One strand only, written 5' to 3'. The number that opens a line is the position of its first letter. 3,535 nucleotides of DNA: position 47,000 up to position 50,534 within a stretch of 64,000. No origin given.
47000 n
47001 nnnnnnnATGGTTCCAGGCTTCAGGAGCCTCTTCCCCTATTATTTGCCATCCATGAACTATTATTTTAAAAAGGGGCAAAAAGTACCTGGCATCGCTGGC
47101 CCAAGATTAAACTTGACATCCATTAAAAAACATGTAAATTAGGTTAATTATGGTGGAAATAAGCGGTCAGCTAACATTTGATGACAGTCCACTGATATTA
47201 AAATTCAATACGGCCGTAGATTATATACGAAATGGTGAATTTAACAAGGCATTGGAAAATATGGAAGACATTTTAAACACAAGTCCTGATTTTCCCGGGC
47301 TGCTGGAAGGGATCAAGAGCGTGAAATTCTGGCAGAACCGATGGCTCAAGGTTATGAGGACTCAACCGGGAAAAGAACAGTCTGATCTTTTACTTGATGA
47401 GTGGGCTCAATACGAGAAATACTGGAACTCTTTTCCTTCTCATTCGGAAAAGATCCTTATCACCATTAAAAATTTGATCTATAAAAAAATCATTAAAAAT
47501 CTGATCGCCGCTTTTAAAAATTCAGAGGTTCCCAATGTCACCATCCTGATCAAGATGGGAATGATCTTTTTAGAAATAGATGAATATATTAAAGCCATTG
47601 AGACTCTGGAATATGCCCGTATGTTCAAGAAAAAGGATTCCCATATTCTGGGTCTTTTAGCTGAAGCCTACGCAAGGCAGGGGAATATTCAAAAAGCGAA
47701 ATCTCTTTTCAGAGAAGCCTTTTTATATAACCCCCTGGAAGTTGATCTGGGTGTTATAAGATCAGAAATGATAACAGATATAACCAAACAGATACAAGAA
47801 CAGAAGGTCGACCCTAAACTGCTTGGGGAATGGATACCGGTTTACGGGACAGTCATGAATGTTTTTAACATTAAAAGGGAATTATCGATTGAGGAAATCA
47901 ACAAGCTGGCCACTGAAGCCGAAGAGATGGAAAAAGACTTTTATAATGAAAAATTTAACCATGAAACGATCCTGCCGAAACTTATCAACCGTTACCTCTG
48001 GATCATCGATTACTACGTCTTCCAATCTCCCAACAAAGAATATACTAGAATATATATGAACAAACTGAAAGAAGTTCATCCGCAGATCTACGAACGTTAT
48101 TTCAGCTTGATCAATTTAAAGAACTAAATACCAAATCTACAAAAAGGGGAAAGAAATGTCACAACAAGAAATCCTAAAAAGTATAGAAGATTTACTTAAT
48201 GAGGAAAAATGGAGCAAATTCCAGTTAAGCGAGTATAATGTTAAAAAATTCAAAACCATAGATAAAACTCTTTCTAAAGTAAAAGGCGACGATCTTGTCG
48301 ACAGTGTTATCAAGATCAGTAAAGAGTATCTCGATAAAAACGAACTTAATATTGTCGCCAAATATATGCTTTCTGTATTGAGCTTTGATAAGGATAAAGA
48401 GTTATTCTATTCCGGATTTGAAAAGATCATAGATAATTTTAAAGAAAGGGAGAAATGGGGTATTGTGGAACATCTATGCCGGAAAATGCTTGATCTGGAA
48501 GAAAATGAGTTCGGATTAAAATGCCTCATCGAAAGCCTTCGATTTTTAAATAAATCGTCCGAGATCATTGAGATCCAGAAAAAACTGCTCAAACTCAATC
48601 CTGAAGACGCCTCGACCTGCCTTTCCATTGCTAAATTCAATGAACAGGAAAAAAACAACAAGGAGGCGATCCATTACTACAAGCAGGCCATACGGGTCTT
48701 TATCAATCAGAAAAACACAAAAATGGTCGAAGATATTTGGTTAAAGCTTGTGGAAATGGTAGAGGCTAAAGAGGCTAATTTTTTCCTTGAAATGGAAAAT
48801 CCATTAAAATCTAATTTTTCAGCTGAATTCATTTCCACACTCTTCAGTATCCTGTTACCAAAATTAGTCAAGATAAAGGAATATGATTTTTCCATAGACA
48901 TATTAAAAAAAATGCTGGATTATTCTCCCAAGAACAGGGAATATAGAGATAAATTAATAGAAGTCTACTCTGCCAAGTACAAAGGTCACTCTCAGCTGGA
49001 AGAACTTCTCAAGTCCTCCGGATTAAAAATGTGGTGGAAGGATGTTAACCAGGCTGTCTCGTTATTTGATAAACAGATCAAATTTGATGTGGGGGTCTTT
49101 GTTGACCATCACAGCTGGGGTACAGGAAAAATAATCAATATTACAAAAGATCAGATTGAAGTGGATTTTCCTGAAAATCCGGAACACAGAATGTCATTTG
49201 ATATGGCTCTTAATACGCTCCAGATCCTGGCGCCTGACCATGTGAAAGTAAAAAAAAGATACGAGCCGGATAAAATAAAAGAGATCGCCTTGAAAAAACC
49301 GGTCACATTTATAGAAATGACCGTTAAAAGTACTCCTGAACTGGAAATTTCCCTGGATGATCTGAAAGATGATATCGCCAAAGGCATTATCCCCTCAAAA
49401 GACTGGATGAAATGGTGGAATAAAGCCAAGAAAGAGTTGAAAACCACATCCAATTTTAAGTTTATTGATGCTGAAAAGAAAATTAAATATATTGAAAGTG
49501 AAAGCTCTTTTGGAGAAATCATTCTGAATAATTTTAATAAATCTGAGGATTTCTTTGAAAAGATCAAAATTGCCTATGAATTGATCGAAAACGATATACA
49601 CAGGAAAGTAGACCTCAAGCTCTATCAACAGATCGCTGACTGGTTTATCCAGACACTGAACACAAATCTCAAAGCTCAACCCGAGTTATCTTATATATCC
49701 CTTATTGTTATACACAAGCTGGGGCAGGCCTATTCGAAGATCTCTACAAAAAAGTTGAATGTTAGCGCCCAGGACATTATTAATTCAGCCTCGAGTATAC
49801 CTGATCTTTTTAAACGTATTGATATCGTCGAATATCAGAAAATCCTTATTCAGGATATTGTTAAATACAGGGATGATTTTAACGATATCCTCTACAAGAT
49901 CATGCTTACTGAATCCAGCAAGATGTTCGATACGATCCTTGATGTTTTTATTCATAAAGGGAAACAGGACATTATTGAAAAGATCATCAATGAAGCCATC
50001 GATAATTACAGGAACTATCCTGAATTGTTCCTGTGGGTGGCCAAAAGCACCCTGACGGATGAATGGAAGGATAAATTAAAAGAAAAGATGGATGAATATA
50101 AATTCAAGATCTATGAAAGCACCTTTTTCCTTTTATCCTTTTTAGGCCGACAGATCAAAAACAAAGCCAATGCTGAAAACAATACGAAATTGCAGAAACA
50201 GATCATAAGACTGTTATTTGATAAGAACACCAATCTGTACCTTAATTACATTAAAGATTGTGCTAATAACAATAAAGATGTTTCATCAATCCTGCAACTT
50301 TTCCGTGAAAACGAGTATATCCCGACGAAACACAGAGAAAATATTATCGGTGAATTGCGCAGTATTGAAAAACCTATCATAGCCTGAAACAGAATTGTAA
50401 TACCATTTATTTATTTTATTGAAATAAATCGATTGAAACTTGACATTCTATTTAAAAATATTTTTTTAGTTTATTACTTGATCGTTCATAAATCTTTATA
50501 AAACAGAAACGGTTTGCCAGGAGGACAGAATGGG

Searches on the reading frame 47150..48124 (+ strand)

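Call 20: search_protein_families(library=pfam, proteins=[window:47150-48124:+], max_evalue=0.001)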
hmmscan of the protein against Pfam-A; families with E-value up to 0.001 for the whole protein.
window:47150-48124:+ (325 aa): 7 families
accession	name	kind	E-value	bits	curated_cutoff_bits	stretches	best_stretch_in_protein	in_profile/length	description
PF07719.23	TPR_2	-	6.4e-10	38.8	27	1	168-195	5-32/34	Tetratricopeptide repeat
PF14559.12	TPR_19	-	2e-06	28.4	25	1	146-195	7-56/68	Tetratricopeptide repeat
PF13181.12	TPR_8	-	1.1e-05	25.6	25.7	0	166-195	3-32/34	Tetratricopeptide repeat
PF13424.12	TPR_12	-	2e-05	25.1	30.1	0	166-190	47-71/77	Tetratricopeptide repeat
PF13428.12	TPR_14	-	4.3e-05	24.2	23.5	0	169-190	6-27/44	Tetratricopeptide repeat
PF00515.34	TPR_1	-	8.6e-05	22.6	27.8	0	168-195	5-32/34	Tetratricopeptide repeat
PF13174.12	TPR_6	-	0.00026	21.9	26.3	0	170-189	6-25/33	Tetratricopeptide repeat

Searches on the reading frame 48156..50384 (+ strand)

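Call 20: search_protein_families(library=pfam, proteins=[window:48156-50384:+], max_evalue=0.001)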
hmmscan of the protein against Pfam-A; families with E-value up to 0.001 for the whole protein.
window:48156-50384:+ (743 aa): 1 family
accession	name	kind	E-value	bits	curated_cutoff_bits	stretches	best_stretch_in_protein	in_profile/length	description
PF04212.24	MIT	-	1.4e-05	25.5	30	0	152-183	4-35/66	MIT (microtubule interacting and transport) domain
